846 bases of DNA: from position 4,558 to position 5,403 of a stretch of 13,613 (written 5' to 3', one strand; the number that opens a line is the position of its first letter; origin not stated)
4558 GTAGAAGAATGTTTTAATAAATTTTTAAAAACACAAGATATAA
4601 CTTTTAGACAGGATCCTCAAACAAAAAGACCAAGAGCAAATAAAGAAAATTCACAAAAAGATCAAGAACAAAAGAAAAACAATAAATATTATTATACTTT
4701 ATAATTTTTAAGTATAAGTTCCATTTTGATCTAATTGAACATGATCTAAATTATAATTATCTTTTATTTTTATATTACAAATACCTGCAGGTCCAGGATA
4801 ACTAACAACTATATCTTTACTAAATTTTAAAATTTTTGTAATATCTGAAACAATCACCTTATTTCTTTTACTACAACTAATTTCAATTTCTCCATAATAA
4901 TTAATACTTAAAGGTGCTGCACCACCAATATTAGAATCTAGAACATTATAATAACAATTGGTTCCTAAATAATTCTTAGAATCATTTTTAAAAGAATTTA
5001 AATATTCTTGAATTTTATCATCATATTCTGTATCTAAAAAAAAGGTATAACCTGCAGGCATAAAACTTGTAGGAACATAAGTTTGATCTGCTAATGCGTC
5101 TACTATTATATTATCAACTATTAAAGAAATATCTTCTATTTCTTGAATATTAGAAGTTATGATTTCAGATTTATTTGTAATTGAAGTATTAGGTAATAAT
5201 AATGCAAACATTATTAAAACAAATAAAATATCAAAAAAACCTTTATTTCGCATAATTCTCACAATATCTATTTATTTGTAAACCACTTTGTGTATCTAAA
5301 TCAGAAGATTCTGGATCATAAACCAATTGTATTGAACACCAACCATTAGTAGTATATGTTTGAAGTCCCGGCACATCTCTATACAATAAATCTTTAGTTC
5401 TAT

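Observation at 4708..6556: Four-gene, translationally coupled operon of pilin-like proteins with no recognisable globular domains and no assembly machinery in cis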

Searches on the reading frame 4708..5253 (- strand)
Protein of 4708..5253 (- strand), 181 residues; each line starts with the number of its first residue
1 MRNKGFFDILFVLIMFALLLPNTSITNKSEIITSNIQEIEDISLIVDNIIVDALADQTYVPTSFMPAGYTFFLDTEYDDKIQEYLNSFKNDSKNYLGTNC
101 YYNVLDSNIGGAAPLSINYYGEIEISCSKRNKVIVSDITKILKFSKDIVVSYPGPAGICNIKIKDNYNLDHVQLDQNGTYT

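Call 3: search_protein_families(library=pfam, proteins=[window:4708-5253:-], max_evalue=10)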
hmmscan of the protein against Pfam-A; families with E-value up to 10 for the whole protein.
window:4708-5253:- (181 aa): 1 family
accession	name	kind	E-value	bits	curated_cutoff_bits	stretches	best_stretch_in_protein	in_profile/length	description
PF25706.1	HCMV_UL116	-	0.1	12.2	30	1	55-109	204-257/336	Human cytomegalovirus UL116 protein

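Call 4: search_protein_families(library=ncbifam, proteins=[window:4708-5253:-], max_evalue=10)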
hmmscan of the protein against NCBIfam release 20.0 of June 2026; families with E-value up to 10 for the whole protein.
window:4708-5253:- (181 aa): 0 families

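Call 7: find_encoding_contigs(protein=window:4708-5253:-, flank=10000, max_places=6)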
Protein window:4708-5253:- (181 aa): 4 contigs read that carry it; 4 places shown.
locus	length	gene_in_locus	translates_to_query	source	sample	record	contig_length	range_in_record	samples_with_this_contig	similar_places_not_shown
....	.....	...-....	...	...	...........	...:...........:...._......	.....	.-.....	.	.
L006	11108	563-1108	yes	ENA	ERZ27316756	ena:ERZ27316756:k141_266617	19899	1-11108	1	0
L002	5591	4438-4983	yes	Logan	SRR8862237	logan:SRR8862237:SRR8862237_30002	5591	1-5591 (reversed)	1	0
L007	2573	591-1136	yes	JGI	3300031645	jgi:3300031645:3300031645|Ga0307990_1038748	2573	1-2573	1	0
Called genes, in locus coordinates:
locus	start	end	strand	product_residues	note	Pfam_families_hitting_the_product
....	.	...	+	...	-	?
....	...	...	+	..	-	-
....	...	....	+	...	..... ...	-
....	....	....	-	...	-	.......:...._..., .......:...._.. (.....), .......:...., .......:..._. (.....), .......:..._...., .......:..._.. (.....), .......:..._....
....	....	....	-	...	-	-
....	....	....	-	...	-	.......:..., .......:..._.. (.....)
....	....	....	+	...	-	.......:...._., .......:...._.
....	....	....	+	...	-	-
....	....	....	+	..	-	-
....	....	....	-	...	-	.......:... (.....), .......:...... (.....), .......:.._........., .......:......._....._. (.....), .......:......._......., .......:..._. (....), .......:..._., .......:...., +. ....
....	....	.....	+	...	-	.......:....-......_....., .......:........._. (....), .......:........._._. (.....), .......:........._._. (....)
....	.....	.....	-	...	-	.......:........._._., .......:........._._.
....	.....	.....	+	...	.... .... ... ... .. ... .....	?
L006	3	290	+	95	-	?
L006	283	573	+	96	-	-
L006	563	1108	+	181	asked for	-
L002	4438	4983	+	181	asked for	-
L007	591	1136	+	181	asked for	-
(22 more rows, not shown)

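Call 14: search_protein_representatives(protein=window:4708-5253:-)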
Query: 181 residues. Proteins with E-value up to 0.001 (for the whole library): 32; up to 1e-10: 13; up to 1e-30: 1. The best 32 are listed.
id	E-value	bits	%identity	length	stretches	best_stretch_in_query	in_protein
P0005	1.0e-50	188.3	59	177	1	2-179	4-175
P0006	1.9e-18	83.2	39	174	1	1-167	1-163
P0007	1.6e-17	80.2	35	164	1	1-176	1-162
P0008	1.4e-16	77.1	37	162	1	3-175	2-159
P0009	1.9e-15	73.4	36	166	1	3-179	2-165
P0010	2.9e-15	72.8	38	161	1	3-174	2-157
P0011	3.5e-15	72.6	34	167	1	1-177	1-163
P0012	5.6e-14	68.6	33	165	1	1-175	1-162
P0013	3.7e-13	66.0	49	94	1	3-87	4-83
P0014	4.6e-13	65.7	34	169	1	1-178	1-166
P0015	4.8e-13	65.6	37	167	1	3-168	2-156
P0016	2.2e-12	63.4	31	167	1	3-170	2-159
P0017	3.5e-12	62.8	33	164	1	1-175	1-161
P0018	1.1e-10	57.9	30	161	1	9-177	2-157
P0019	1.4e-10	57.6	33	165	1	2-175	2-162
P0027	7.4e-08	48.7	38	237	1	1-167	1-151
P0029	8.1e-08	48.6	36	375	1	1-179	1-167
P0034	1.3e-05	41.4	35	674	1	1-148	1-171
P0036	6.4e-04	35.9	25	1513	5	110-157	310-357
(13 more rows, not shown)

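Call 18: find_related_loci(query=A2, collection=genome_contigs, flank=10000)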
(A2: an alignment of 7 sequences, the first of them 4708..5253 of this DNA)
Query A2 (181 aa) in genome_contigs; peptide patterns used: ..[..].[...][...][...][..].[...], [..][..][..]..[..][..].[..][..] (x = any residue, [..] = any of these).
445 stretches matched a pattern; 4 encode a relative of the query (tblastn E <= 1e-3); 4 distinct loci.
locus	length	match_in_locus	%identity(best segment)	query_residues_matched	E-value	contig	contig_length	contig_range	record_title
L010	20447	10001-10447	35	4-166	3e-25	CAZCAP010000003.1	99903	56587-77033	MAG TPA_asm: uncultured archaeon isolate SRP178699_co1_70 genome assembly, contig: NODE_125_length_99903_cov_42.055635,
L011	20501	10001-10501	29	1-177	2e-21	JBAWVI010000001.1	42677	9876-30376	MAG: archaeon isolate ELA007 MAG007_1, whole genome shotgun sequence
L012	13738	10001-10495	32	1-181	5e-12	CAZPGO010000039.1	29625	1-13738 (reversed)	MAG TPA_asm: uncultured archaeon isolate SRP067234_co1_315 genome assembly, contig: k99_264532, whole genome shotgun seq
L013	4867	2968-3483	30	1-179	2e-7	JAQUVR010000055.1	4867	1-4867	MAG: Candidatus ainarchaeum sp. isolate STD2_171 NODE_77704_length_4867_cov_5.711814_Sandtown_D2, whole genome shotgun s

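Call 24: find_related_loci(query=A2, collection=metagenome_contigs, flank=6000)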
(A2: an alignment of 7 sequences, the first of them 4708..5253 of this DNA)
Query A2 (181 aa) in metagenome_contigs; peptide patterns used: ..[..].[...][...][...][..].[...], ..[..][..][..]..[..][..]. (x = any residue, [..] = any of these).
600 stretches matched a pattern (row limit reached: there are more); 10 encode a relative of the query (tblastn E <= 1e-3); 10 distinct loci.
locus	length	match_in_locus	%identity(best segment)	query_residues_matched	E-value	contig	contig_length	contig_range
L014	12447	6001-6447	35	4-166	4e-25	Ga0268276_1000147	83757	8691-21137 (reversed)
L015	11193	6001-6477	34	4-177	3e-23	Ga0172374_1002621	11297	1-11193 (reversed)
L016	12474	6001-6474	33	1-165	3e-23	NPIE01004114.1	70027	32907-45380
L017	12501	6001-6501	29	1-177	1e-22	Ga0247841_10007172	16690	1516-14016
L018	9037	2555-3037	33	1-175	2e-22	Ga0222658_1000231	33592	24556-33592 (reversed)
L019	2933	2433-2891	33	4-168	3e-22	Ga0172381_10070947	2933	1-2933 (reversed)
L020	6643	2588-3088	29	1-177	3e-21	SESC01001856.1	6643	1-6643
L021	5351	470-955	31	1-168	5e-13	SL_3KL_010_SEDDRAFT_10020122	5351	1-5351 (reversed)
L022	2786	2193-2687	29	1-181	6e-11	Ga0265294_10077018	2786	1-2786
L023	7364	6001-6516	30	1-179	2e-7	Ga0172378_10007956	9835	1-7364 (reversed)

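Call 30: predict_structure(alignment_id=A1)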
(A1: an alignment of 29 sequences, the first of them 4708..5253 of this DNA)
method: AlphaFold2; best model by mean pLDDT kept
length: 181 residues; sequences in the alignment: 29
mean_pLDDT: 87.5   pTM: 0.77
mean pLDDT of the five models: 87.5, 86.2, 85.2, 85.3, 85.2
residues with pLDDT >= 90: 103; 70-90: 57; 50-70: 21; < 50: 0
segments of 3 or more residues with pLDDT < 50: none
pLDDT, mean of each block of 10 residues (from residue 1): 77 88 68 88 97 93 68 92 96 89 96 89 95 88 96 78 95 86 54
secondary structure, 60 per line:
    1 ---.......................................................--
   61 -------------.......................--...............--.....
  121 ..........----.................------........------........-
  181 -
elements in order: H4-58 H74-96 E99-113 E116-130 E135-151 E158-165 E172-179

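Call 33: fold_search(model_id=the predicted structure, library=pdb)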
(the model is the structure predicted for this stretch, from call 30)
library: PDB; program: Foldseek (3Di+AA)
matches with E <= 10: 716; with E <= 0.001: 0
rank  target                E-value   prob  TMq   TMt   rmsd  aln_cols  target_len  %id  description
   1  5wd6_A                2.2e-02  0.98  0.39  0.37  11.6       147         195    7  bovine salivary protein form 30b (released 2018-07-11)
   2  3e99                  2.4e-02  0.57  0.24  0.27  14.0       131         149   14  Crystal structure of the beta subunit of the benzoate 1,2-dioxygenase (benb, bmaa0186) from burkholderia mallei atcc 233 (released 2008-09-16)
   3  5wd6_B                2.6e-02  0.98  0.38  0.37  12.1       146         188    9  bovine salivary protein form 30b (released 2018-07-11)
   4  5tod_D                2.7e-02  0.85  0.22  0.25   9.4       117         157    6  Transmembrane protein 24 SMP domain (released 2017-03-01)
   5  6o1t_B                2.9e-02  0.96  0.37  0.36  11.8       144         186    9  BOVINE SALIVARY PROTEIN FORM 30B WITH OLEIC ACID (released 2019-03-13)
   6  6o1t_A                6.8e-02  0.94  0.39  0.37  11.6       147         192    7  BOVINE SALIVARY PROTEIN FORM 30B WITH OLEIC ACID (released 2019-03-13)
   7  3wz3                  7.2e-02  0.15  0.18  0.20  13.1       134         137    8  Structure of a periplasmic fragment of TraM (released 2015-06-10)
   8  8s7l_C                7.6e-02  0.38  0.22  0.18  10.7       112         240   19  Crystal structure of a double mutant of VirB8-like OrfG central and C-terminal domains of Streptococcus thermophilus I (released 2025-03-12)
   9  6p77_A                8.0e-02  0.47  0.26  0.32  16.1       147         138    7  2.5 Angstrom structure of Caci_6494 from Catenulispora Acidiphila (released 2020-06-17)
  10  6vw4_A                8.0e-02  0.35  0.19  0.25  11.6       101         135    6  2.35 Angstrom structure of Caci_6494 from Catenulispora Acidiphila in complex with S-DNPA (released 2020-06-17)
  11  5tod_E                8.5e-02  0.51  0.19  0.22  10.0        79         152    9  Transmembrane protein 24 SMP domain (released 2017-03-01)
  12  5tod_F                8.5e-02  0.41  0.18  0.20  10.0        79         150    9  Transmembrane protein 24 SMP domain (released 2017-03-01)
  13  3ub1_A                8.5e-02  0.30  0.19  0.15   8.4        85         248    7  Ntf2 like protein involved in plasmid conjugation (released 2012-02-08)
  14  7xsi_A                8.5e-02  0.21  0.18  0.23  12.3       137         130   12  SdnG, a Diels Alderase catalyzed the formation of norbornene skeleton in Sordarin biosynthetic pathway (released 2022-12-28)
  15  1hkx_I                9.5e-02  0.35  0.24  0.30  15.4       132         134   18  Crystal structure of calcium/calmodulin-dependent protein kinase (released 2003-06-02)
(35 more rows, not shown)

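Call 69: search_protein_families(library=pfam, proteins=[L018:7137-8549:+], max_evalue=0.1)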
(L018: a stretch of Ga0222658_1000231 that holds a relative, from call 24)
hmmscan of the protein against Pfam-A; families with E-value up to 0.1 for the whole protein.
L018:7137-8549:+ (470 aa): 2 families
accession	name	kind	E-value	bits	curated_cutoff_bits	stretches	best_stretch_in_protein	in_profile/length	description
PF07790.16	Pilin_N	-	0.024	15.9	25.2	1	6-35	1-30/78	Archaeal Type IV pilin, N-terminal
PF03781.23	FGE-sulfatase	-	0.049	13.7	23.3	1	244-364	89-199/255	Sulfatase-modifying factor enzyme 1-like domain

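Call 72: search_protein_families(library=pfam, proteins=[P0029, P0034, P0027, P0036], max_evalue=0.01)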
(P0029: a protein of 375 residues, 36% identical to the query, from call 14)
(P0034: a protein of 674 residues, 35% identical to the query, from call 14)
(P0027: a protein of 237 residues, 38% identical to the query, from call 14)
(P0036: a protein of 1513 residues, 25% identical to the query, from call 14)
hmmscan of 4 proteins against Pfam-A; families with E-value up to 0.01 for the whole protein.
P0029 (375 aa): 0 families

P0034 (674 aa): 3 families
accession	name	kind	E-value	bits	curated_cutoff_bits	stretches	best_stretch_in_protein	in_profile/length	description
PF07581.17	Glug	-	1e-15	57.4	20.5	0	565-587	2-25/28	The GLUG motif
PF13290.12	CHB_HEX_C_1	-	0.00013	22.3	22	0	230-255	8-33/67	Chitobiase/beta-hexosaminidase C-terminal domain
PF13287.12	Fn3_assoc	-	0.00017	22.1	23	1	234-307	1-59/59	Fn3 associated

P0027 (237 aa): 0 families

P0036 (1513 aa): 4 families
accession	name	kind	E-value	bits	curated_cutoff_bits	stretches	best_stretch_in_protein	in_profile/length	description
PF00353.25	HemolysinCabind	-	2.8e-98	321.6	23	25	53-88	1-36/36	RTX calcium-binding nonapeptide repeat (4 copies)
PF22783.1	BapA_N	-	9.1e-20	71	27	0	151-189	33-70/123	BapA, prefix-like domain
PF06594.17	HCBP_related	-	3.2e-18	65.8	21.4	2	888-918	1-30/42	Haemolysin-type calcium binding protein related domain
PF20633.2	CoV_NSP13_stalk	-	0.0018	19.1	27.7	0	685-705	4-24/48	Coronavirus Nonstructural protein 13, stalk domain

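Call 74: find_encoding_contigs(protein=P0034, flank=8000, max_places=2)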
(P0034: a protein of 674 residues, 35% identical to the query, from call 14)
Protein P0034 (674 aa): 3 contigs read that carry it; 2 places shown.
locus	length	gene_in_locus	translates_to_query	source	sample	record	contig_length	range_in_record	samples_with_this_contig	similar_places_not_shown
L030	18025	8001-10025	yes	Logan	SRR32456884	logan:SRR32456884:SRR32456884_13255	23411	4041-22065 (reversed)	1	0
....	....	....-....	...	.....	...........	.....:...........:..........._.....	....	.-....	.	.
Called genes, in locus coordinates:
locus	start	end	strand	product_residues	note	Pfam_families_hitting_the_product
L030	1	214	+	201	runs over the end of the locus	PF00227:Proteasome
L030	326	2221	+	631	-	PF17214:KH_TffA, PF00753:Lactamase_B, PF16661:Lactamase_B_6, PF23023:Anti-Pycsar_Apyc1, PF12706:Lactamase_B_2, PF10996:Beta-Casp, PF07521:RMMBL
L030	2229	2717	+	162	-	PF08433:KTI12 (weak), PF13207:AAA_17 (faint), PF13238:AAA_18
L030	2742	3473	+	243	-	-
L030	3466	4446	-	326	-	PF01866:Diphthamide_syn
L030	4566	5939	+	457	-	PF18144:SMODS (weak), PF01909:NTP_transf_2, PF09249:tRNA_NucTransf2, PF21133:CAA_C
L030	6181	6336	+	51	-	PF07754:Ribosomal_aS21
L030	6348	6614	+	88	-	PF00736:EF1_GNE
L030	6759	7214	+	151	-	-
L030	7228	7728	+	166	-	-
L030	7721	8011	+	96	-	-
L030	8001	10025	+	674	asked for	PF07581:Glug (faint)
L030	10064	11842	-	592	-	PF04068:Fer4_RLI, PF13237:Fer4_10 (faint), PF14697:Fer4_21 (faint), PF00037:Fer4 (weak), PF02463:SMC_N (weak), PF00005:ABC_tran, PF13304:AAA_21 (faint), PF00005:ABC_tran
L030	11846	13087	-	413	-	PF00308:Bac_DnaA (weak), PF00004:AAA, PF13401:AAA_22 (faint), PF25361:AAA_lid_RFC1 (weak)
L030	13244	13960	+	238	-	PF00705:PCNA_N, PF02747:PCNA_C (faint)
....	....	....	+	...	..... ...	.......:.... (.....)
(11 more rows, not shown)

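Call 75: find_encoding_contigs(protein=P0029, flank=8000, max_places=2)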
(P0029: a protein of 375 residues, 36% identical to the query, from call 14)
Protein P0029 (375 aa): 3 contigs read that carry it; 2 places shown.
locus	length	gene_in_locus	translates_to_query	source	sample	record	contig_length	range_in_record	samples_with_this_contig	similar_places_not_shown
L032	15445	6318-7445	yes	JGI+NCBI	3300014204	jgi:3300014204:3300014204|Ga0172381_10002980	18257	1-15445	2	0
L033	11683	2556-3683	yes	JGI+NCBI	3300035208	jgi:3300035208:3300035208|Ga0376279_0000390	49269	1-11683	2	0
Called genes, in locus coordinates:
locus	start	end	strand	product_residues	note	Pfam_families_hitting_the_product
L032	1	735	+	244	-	?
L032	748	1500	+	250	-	-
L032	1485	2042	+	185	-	-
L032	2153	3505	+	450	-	PF01909:NTP_transf_2, PF09249:tRNA_NucTransf2, PF21133:CAA_C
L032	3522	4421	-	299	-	-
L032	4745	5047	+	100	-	PF00736:EF1_GNE (weak)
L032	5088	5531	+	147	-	-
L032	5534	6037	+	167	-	-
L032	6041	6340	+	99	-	-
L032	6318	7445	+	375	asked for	-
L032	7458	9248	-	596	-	PF04068:Fer4_RLI, PF13237:Fer4_10 (faint), PF00037:Fer4 (weak), PF02463:SMC_N, PF00005:ABC_tran, PF13304:AAA_21 (faint), PF00005:ABC_tran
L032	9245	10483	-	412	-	PF00308:Bac_DnaA (faint), PF00004:AAA, PF13401:AAA_22 (faint)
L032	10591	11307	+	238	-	PF00705:PCNA_N, PF02747:PCNA_C (weak)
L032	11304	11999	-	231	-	-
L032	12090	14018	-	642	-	PF01078:Mg_chelatase, PF20030:bpMoxR (faint), PF00004:AAA (faint), PF07728:AAA_5 (weak), PF00158:Sigma54_activat, PF13654:AAA_32 (weak), PF05362:Lon_C, PF13541:ChlI, +3 more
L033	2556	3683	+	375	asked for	-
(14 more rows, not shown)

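Call 78: search_protein_families(library=pfam, alignment_id=A1, max_evalue=10)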
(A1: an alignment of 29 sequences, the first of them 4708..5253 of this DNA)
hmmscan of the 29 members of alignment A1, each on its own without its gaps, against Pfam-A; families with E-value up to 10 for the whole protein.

A. member 1, window:4708-5253:- (181 aa): 1 family
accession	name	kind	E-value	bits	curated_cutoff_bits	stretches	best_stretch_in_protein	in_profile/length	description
PF25706.1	HCMV_UL116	-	0.1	12.2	30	1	55-109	204-257/336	Human cytomegalovirus UL116 protein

B. families by the number of members that match (of 29 scanned): 23 families
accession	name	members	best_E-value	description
PF11779.13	SPT_ssu-like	2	0.0079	Small subunit of serine palmitoyltransferase-like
PF07383.17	DUF1496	2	0.026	Protein of unknown function (DUF1496)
PF25643.1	Seadorna_VP2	1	0.0043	Seadornavirus inner capsid protein VP2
PF24638.1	KH_DEAH11_1st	1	0.01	DEAH11 eukaryotic type KH-domain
PF10319.15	7TM_GPCR_Srj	1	0.027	Serpentine type 7TM GPCR chemoreceptor Srj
PF02947.19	Flt3_lig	1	0.037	flt3 ligand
PF04294.18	VanW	1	0.052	VanW like protein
PF16700.10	SNCAIP_SNCA_bd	1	0.052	Synphilin-1 alpha-Synuclein-binding domain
PF03317.18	ELF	1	0.063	ELF protein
PF23958.1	DUF7287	1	0.072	Family of unknown function (DUF7287)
PF07760.16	DUF1616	1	0.073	Protein of unknown function (DUF1616)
PF09432.15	THP2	1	0.075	Tho complex subunit THP2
PF01910.22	Thiamine_BP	1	0.085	Thiamine-binding protein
PF13333.12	rve_2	1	0.093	Integrase core domain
PF25706.1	HCMV_UL116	1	0.1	Human cytomegalovirus UL116 protein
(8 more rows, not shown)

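Call 93: fold_search(model_id=the predicted structure, library=viral)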
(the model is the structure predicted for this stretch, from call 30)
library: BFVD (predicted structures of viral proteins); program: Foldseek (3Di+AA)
matches with E <= 10: 947; with E <= 0.001: 0
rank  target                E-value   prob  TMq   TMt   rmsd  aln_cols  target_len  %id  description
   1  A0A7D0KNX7            6.8e-03  1.00  0.34  0.36   3.5        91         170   12  (no name in the UniProt tables at hand)
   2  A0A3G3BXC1            1.4e-02  0.47  0.19  0.11   9.8       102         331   13  (no name in the UniProt tables at hand)
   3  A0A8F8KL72            1.8e-02  0.87  0.27  0.18  11.3       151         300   12  Uncharacterized protein [Clandestinovirus]
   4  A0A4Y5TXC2            5.0e-02  0.57  0.19  0.33   9.7        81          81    9  Uncharacterized protein [Aeromonas phage 2L372D]
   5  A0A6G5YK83            6.3e-02  0.23  0.13  0.07  10.6        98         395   10  (no name in the UniProt tables at hand)
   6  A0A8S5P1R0            8.9e-02  0.30  0.18  0.08   9.6        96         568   11  Uncharacterized protein [Myoviridae sp. ctLnO19]
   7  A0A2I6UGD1            9.9e-02  0.44  0.22  0.17  11.0       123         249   10  DNA single-strand annealing protein [Salinibacter phage M8CC-19]
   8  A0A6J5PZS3            1.1e-01  0.16  0.16  0.17  10.4       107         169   12  Essential recombination function protein [uncultured Caudovirales phage]
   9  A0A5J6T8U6            1.1e-01  0.16  0.18  0.11  16.4       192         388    9  (no name in the UniProt tables at hand)
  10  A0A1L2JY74            1.2e-01  0.28  0.21  0.28  14.5       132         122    5  Uncharacterized protein [Aeribacillus phage AP45]
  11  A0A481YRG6            1.3e-01  0.20  0.15  0.19  11.2       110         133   11  Uncharacterized protein [Marseillevirus LCMAC101]
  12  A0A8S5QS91            1.5e-01  0.60  0.21  0.36   4.4        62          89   14  Uncharacterized protein [Siphoviridae sp. ct4be24]
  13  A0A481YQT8            1.6e-01  0.14  0.17  0.11  10.9       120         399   11  DNA primase [Pithovirus LCDPAC02]
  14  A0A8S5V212            1.7e-01  0.35  0.23  0.27   6.7        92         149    9  Uncharacterized protein [Myoviridae sp. ctJ2i1]
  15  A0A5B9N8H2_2          1.7e-01  0.33  0.26  0.05  25.4       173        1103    9  (no name in the UniProt tables at hand)
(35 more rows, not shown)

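Call 94: search_solved_structures(query=A1, max_evalue=10)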
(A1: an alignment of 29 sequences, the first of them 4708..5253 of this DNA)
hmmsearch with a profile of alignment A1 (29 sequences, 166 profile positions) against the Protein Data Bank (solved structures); distinct sequences matched with E-value up to 10: 4.
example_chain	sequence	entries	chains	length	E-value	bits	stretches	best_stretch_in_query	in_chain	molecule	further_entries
8r4n_L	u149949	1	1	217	0.21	14.5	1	50-105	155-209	Eq4.Dp46-3A lambda chain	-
8s72_Y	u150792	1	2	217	0.24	14.4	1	50-104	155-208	Light chain of Fab domain from antivenom neutralizing antibody Eq4.Dp46-3D.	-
5cjp_E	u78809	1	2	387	0.4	13.6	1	65-114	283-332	Ras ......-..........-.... protein IQGAP2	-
9d7o_G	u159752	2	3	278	0.76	12.7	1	57-105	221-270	CH103 Fab light chain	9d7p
